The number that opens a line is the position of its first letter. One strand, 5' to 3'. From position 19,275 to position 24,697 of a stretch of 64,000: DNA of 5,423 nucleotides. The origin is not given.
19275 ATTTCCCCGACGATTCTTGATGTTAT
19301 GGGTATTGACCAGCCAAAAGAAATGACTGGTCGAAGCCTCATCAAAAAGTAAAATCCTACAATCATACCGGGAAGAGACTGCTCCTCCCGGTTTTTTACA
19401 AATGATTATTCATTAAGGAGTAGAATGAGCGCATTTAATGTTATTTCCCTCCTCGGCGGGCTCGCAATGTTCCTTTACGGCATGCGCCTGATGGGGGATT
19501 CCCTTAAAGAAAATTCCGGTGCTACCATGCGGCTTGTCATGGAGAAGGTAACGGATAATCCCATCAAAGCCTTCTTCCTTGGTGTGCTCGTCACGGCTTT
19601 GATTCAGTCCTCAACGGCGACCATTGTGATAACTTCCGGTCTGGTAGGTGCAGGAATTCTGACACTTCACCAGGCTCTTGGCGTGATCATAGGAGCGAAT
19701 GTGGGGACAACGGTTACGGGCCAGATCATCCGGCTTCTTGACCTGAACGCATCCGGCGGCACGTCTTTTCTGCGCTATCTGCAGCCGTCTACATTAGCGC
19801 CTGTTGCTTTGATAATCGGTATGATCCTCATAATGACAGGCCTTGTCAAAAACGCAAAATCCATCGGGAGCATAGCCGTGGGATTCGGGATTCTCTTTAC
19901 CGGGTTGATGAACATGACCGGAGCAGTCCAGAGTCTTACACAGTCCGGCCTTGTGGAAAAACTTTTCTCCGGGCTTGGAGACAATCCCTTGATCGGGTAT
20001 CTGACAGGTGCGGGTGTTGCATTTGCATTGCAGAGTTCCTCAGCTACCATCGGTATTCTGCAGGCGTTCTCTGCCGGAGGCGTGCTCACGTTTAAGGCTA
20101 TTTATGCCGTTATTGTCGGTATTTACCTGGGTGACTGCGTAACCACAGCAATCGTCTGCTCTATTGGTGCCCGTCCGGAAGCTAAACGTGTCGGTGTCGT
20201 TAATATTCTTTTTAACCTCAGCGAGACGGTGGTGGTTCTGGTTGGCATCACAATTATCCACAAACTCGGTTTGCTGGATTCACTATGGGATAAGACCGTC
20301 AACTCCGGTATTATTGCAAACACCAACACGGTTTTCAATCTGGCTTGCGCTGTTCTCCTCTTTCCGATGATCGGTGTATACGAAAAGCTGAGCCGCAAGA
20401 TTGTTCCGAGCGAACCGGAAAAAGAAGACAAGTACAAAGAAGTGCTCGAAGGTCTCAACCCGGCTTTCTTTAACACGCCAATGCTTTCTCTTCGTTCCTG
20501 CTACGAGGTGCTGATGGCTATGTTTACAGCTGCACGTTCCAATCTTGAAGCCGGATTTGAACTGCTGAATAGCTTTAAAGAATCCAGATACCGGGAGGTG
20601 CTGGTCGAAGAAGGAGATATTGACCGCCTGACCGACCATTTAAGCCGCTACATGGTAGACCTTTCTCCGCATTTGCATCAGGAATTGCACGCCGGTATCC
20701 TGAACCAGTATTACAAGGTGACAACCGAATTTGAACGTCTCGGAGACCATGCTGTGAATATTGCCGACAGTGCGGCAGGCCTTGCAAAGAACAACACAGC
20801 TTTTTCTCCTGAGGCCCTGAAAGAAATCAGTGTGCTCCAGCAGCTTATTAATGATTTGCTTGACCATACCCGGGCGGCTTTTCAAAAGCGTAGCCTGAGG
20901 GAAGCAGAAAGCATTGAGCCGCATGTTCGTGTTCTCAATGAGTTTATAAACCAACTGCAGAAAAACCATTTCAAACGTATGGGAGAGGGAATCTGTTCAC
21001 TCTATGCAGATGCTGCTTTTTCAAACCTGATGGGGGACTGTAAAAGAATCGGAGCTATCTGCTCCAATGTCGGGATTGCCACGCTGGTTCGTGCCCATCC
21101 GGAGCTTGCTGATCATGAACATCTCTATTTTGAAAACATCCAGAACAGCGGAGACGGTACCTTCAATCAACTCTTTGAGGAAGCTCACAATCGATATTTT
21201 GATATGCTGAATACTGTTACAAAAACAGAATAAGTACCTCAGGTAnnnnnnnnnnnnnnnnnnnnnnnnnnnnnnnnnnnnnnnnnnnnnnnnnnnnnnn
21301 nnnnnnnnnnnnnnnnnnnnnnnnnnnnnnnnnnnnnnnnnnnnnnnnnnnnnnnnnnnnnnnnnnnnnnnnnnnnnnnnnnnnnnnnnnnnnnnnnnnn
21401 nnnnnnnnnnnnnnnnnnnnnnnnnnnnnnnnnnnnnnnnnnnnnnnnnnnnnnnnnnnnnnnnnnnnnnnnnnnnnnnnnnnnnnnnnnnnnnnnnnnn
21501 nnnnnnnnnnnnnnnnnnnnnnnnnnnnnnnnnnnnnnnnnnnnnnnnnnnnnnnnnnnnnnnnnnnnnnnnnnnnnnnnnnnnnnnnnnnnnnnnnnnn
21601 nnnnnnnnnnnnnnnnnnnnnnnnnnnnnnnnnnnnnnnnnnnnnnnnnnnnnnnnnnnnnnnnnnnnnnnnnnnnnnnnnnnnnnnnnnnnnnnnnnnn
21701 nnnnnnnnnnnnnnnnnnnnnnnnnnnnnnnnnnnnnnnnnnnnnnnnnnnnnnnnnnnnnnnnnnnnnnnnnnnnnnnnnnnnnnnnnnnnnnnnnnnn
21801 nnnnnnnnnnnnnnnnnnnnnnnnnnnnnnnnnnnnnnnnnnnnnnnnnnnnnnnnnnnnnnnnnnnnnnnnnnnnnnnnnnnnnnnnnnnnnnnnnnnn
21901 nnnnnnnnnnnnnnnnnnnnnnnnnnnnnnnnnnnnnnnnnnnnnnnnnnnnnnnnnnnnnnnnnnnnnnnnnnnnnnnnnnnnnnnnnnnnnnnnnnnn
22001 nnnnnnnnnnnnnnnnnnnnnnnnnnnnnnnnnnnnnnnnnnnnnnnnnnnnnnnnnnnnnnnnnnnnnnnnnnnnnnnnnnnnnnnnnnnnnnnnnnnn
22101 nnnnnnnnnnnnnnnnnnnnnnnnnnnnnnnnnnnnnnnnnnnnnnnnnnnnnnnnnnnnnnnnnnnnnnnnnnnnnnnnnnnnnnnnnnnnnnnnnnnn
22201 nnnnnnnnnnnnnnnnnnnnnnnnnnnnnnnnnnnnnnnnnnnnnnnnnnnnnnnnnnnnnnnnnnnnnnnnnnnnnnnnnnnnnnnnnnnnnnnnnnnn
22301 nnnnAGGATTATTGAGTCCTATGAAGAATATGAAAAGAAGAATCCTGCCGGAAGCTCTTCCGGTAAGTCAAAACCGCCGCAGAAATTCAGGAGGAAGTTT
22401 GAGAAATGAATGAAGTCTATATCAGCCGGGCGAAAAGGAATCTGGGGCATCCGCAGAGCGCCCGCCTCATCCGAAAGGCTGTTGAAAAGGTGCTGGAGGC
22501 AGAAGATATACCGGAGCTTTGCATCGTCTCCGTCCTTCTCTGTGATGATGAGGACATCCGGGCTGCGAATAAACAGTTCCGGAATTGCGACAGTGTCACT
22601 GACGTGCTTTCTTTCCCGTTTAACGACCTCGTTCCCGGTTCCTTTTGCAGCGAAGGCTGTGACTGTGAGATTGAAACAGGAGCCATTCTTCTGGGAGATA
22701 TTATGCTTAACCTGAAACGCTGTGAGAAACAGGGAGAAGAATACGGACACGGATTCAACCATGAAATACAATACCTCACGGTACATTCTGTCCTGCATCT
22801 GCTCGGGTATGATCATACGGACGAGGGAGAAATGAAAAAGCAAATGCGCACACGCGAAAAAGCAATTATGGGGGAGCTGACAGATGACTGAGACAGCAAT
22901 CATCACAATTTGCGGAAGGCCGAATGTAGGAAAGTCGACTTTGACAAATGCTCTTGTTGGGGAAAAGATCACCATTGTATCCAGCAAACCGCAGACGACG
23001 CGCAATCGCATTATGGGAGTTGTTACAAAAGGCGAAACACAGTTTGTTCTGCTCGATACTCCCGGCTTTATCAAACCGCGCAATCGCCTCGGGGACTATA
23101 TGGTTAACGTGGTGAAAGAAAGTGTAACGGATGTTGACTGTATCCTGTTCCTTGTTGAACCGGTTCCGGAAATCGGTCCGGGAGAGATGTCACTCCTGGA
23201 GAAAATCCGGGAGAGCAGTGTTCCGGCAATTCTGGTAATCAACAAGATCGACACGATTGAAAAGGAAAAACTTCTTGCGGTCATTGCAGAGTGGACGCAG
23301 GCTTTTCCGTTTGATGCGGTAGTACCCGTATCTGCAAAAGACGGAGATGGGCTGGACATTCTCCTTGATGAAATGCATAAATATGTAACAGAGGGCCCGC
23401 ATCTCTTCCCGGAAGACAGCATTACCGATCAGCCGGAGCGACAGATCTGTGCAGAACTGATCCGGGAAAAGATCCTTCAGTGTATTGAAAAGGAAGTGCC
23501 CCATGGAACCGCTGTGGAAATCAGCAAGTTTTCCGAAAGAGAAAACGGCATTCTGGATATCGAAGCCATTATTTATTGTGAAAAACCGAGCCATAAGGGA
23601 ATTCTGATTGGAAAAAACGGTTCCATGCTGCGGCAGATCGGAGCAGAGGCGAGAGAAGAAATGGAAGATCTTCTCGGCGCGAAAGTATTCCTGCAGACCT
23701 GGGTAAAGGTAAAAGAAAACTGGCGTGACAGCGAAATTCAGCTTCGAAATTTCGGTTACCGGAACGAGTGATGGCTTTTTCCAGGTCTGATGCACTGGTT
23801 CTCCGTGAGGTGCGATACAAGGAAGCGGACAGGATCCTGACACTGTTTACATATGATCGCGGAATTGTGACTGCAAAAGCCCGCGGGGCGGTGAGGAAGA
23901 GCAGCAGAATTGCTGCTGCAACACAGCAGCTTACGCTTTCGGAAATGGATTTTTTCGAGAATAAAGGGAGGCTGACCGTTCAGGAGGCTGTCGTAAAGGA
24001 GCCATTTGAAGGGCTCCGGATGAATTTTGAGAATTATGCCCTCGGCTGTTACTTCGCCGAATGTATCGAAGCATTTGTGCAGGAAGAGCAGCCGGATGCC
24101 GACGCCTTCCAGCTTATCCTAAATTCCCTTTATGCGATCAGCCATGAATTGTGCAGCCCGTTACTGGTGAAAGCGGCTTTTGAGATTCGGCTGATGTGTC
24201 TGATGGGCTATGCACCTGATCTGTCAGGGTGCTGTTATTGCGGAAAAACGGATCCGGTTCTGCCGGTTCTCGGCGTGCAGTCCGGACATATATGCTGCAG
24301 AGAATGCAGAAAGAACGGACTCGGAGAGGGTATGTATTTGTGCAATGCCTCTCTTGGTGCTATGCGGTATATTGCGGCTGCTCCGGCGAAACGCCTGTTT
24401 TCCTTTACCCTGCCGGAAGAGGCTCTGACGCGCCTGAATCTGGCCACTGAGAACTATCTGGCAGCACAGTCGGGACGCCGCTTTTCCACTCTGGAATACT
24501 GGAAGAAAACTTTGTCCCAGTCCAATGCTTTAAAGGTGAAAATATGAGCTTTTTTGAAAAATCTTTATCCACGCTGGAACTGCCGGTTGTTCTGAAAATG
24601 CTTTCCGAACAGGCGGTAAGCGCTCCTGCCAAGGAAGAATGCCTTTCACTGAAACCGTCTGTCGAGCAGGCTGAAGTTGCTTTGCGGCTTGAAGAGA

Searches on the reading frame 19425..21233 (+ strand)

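Call 46: search_protein_families(library=pfam, max_evalue=0.00001, proteins=[window:19425-21233:+])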
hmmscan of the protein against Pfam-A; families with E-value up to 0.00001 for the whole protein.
window:19425-21233:+ (602 aa): 2 families
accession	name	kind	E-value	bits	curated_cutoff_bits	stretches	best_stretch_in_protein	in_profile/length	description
PF02690.20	Na_Pi_cotrans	-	2.8e-52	176.8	29.1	2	15-165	1-136/137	Na+/Pi-cotransporter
PF01895.24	PhoU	-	5e-14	52.9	23.5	1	365-449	3-88/89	PhoU domain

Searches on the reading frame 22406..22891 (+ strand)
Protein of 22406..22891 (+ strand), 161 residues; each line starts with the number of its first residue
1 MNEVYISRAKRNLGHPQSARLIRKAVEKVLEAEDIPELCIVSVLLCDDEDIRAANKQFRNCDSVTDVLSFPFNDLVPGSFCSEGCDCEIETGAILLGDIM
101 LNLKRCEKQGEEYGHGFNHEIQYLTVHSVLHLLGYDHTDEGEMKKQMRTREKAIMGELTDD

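Call 48: search_protein_families(library=pfam, max_evalue=0.00001, proteins=[window:22406-22891:+])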
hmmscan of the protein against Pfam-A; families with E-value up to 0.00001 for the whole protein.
window:22406-22891:+ (161 aa): 1 family
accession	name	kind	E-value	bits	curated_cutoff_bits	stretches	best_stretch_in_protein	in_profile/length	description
PF02130.23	YbeY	-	2.1e-38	131.5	25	1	18-157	7-128/129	Endoribonuclease YbeY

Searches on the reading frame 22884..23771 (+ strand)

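Call 48: search_protein_families(library=pfam, max_evalue=0.00001, proteins=[window:22884-23771:+])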
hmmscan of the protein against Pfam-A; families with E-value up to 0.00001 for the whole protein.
window:22884-23771:+ (295 aa): 7 families
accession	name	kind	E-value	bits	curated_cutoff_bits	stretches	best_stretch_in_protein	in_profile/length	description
PF01926.29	MMR_HSR1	-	5.7e-25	88.1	21.9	1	7-121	2-113/113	50S ribosome-binding GTPase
PF07650.23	KH_2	-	7.4e-21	74.2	22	1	204-281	1-78/78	KH domain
PF00009.33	GTP_EFTU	-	1.9e-13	50.9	26.5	1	6-168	5-186/188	Elongation factor Tu GTP binding domain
PF02421.24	FeoB_N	-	5.8e-13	49.1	27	1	7-163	3-155/156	Ferrous iron transport protein B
PF03193.22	RsgA_GTPase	-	1.4e-09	38.4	30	0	4-63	106-169/174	RsgA GTPase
PF00350.29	Dynamin_N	-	4.1e-09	37.1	27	0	7-40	1-34/168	Dynamin family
PF16897.10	MMR_HSR1_Xtn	-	4.9e-06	26.9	35.2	1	113-168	56-104/106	C-terminal region of MMR_HSR1 domain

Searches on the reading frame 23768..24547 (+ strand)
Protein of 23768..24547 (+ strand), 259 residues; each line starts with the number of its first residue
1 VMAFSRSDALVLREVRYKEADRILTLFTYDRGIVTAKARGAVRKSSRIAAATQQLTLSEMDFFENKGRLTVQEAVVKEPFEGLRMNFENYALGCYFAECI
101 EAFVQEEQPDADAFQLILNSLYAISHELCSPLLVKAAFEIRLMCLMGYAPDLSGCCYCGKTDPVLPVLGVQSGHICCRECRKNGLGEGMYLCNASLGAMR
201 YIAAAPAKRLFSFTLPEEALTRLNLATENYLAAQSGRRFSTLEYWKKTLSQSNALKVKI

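Call 48: search_protein_families(library=pfam, max_evalue=0.00001, proteins=[window:23768-24547:+])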
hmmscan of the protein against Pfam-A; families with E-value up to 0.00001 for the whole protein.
window:23768-24547:+ (259 aa): 2 families
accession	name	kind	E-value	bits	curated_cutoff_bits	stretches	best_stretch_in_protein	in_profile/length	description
PF02565.21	RecO_C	-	1.1e-24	87.4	22.1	1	86-241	3-155/157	Recombination protein O C terminal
PF11967.14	RecO_N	-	1.4e-16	60.7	27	1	2-79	1-79/80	Recombination protein O N terminal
